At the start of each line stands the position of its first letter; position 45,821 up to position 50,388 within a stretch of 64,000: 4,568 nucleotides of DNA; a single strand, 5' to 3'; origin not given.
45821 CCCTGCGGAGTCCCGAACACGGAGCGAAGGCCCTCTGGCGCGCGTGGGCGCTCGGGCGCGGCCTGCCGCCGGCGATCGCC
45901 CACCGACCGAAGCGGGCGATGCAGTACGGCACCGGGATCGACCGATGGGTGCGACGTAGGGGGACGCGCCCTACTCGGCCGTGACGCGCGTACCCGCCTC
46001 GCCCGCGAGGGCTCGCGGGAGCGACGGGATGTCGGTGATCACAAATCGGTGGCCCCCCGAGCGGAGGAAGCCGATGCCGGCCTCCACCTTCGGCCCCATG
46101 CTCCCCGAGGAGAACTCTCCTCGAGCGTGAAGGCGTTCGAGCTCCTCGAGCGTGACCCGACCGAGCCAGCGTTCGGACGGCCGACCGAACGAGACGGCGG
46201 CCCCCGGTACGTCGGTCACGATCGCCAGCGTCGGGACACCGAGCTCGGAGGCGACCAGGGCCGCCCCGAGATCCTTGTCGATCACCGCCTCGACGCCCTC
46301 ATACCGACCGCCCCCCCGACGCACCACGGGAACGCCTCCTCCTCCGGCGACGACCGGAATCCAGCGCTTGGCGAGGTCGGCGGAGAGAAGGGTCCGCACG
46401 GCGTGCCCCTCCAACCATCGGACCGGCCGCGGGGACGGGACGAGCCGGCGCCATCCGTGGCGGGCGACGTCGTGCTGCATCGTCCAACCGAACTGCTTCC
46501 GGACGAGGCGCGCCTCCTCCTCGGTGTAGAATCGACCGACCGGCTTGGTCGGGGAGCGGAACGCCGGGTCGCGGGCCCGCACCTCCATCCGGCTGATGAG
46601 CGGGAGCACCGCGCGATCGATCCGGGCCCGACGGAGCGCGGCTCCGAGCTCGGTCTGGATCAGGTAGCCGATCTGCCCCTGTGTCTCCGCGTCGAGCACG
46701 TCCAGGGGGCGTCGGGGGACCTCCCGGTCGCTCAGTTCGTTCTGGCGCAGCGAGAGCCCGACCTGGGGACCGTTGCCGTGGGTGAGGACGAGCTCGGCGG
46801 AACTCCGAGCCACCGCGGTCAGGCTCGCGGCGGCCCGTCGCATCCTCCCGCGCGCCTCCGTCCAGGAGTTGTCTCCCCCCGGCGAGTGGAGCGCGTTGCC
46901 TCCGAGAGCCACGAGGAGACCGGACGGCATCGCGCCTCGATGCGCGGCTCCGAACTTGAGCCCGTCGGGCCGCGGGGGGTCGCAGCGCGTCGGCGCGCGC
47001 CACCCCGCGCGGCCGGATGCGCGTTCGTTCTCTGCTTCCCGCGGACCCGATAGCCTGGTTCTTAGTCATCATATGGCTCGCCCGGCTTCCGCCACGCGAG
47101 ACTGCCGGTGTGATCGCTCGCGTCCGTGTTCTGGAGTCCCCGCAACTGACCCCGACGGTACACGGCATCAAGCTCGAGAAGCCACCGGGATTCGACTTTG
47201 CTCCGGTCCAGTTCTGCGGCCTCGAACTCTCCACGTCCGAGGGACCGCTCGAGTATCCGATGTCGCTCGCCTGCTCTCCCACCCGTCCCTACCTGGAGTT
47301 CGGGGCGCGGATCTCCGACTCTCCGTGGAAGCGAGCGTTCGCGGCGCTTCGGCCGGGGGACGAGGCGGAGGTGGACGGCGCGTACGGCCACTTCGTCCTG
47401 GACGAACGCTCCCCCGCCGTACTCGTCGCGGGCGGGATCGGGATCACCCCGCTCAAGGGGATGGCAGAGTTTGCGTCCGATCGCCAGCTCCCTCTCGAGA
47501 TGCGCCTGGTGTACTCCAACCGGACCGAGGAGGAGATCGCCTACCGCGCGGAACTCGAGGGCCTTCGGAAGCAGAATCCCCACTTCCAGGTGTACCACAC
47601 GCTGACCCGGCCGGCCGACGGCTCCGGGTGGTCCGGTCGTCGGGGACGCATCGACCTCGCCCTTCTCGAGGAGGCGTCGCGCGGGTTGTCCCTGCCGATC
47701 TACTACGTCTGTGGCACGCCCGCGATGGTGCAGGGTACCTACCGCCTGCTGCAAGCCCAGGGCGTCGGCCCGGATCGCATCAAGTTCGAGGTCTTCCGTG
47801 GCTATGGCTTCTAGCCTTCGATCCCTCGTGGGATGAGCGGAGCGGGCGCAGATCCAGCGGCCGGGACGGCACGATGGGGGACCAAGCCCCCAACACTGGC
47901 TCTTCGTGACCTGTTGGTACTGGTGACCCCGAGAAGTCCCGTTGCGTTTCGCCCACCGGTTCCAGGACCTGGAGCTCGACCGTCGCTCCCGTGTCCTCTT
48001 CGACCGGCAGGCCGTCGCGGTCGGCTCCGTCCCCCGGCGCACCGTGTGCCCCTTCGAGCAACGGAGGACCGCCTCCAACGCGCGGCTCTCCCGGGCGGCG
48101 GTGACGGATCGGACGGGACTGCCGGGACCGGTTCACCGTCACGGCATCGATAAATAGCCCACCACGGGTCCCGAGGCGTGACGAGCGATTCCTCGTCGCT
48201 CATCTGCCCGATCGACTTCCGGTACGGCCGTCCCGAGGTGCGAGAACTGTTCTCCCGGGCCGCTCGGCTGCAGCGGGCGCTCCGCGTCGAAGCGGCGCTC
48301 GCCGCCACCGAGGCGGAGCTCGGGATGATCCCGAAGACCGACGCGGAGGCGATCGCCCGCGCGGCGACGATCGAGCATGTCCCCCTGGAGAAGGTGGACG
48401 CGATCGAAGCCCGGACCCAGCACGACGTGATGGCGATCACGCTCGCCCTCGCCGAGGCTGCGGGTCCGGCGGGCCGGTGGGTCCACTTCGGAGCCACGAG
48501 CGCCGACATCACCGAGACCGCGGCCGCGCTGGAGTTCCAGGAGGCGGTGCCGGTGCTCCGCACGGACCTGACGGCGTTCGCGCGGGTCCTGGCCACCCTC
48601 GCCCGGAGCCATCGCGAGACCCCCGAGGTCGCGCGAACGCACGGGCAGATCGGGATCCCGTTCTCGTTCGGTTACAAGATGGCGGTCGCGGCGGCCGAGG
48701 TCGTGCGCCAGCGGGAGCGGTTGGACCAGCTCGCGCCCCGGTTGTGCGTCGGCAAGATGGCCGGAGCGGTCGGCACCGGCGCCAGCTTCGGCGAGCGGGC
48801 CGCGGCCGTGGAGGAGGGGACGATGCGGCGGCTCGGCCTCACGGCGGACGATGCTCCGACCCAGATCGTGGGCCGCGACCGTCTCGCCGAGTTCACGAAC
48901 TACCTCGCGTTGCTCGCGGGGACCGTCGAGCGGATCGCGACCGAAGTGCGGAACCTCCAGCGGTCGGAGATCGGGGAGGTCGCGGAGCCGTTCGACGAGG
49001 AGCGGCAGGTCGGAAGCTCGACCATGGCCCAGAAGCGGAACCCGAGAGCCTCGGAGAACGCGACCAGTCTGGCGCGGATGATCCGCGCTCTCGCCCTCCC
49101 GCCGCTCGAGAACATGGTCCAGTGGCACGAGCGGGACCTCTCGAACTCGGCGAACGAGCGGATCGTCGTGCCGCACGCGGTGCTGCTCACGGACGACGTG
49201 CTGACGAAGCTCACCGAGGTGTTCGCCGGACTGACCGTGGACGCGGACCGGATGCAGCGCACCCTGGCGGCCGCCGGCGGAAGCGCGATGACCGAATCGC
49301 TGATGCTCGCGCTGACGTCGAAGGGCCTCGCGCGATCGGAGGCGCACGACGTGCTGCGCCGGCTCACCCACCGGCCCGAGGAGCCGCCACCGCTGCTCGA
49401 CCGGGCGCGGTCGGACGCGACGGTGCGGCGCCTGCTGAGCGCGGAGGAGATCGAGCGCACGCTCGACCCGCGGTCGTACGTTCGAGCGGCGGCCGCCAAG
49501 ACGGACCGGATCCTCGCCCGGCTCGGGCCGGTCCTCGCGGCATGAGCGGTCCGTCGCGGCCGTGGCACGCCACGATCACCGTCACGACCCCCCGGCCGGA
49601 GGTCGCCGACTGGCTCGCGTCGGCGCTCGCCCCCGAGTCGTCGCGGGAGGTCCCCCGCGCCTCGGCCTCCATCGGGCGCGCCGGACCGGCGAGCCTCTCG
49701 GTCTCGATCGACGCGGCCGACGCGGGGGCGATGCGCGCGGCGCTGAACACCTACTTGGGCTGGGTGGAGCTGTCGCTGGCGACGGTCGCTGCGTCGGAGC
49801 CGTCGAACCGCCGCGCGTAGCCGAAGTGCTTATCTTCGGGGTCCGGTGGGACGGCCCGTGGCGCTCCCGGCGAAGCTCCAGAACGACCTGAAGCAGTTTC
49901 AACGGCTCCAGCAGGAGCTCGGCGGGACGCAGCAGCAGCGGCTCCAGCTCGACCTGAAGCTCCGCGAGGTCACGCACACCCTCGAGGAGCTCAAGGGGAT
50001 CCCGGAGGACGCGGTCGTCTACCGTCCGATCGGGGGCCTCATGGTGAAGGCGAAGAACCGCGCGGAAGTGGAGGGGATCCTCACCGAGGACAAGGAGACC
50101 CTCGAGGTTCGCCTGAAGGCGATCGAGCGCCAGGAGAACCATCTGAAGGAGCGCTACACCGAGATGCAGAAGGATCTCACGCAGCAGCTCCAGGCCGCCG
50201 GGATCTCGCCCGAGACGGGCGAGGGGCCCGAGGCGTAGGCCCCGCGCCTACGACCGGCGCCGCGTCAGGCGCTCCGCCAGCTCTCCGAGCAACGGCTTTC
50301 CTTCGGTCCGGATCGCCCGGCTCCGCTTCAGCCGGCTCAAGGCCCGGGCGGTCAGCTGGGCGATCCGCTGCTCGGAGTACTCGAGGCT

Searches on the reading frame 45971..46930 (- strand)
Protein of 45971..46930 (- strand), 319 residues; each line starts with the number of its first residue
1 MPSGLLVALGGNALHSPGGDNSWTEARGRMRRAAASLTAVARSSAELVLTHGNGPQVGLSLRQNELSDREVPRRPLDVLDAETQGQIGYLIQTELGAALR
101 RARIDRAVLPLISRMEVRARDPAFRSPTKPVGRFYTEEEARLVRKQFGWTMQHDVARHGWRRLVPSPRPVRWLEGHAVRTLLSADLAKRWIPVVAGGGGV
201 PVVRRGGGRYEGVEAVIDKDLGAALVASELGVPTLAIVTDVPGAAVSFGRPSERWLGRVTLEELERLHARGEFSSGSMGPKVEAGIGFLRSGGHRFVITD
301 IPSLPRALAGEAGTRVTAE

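Call 102: search_protein_families(library=pfam, proteins=[window:45971-46930:-], max_evalue=0.001)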
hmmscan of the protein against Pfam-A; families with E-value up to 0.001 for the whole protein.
window:45971-46930:- (319 aa): 1 family
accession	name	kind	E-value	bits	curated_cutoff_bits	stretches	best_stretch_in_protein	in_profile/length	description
PF00696.33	AA_kinase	-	1.9e-21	77.3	24.9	1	6-300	4-234/234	Amino acid kinase family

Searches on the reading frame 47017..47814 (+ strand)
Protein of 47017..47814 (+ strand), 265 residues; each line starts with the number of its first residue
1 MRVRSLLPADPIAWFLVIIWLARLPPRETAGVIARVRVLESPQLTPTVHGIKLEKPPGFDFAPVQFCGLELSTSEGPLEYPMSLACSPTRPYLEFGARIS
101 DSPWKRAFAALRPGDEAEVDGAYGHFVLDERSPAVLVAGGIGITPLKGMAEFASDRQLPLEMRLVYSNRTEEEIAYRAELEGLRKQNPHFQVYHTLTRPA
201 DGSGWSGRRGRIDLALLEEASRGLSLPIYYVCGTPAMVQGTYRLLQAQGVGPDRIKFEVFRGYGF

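Call 102: search_protein_families(library=pfam, proteins=[window:47017-47814:+], max_evalue=0.001)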
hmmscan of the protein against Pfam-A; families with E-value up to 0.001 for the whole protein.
window:47017-47814:+ (265 aa): 1 family
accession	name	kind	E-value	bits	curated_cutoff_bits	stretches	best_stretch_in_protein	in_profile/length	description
PF00175.26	NAD_binding_1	-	2.6e-21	76.8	22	1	136-241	1-107/109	Oxidoreductase NAD-binding domain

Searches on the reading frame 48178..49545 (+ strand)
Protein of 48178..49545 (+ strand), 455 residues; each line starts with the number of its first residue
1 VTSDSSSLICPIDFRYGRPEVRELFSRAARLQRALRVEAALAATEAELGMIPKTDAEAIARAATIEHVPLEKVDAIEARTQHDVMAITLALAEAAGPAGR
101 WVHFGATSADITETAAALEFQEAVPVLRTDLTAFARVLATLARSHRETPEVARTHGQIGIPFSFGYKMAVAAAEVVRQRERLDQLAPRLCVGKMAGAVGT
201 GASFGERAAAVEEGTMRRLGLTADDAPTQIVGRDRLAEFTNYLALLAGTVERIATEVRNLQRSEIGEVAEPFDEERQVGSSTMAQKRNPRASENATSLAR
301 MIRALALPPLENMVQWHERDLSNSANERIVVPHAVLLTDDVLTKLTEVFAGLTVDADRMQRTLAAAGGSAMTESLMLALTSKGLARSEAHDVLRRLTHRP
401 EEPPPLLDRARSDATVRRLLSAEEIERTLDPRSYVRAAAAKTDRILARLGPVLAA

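Call 102: search_protein_families(library=pfam, proteins=[window:48178-49545:+], max_evalue=0.001)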
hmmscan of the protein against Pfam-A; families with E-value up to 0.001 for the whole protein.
window:48178-49545:+ (455 aa): 2 families
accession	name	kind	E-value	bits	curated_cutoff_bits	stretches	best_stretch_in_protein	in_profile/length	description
PF00206.25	Lyase_1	-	1.5e-42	146.6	27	1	18-302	7-310/312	Lyase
PF10397.14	ADSL_C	-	7.1e-15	55.5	32.7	1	370-444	3-78/79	Adenylosuccinate lyase C-terminus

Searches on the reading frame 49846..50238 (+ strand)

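Call 102: search_protein_families(library=pfam, proteins=[window:49846-50238:+], max_evalue=0.001)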
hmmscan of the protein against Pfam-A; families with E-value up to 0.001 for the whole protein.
window:49846-50238:+ (130 aa): 1 family
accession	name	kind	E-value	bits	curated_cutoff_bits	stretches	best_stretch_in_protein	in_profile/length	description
PF01920.25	Prefoldin_2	-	1.8e-20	73.3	27.6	1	12-117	1-105/106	Prefoldin subunit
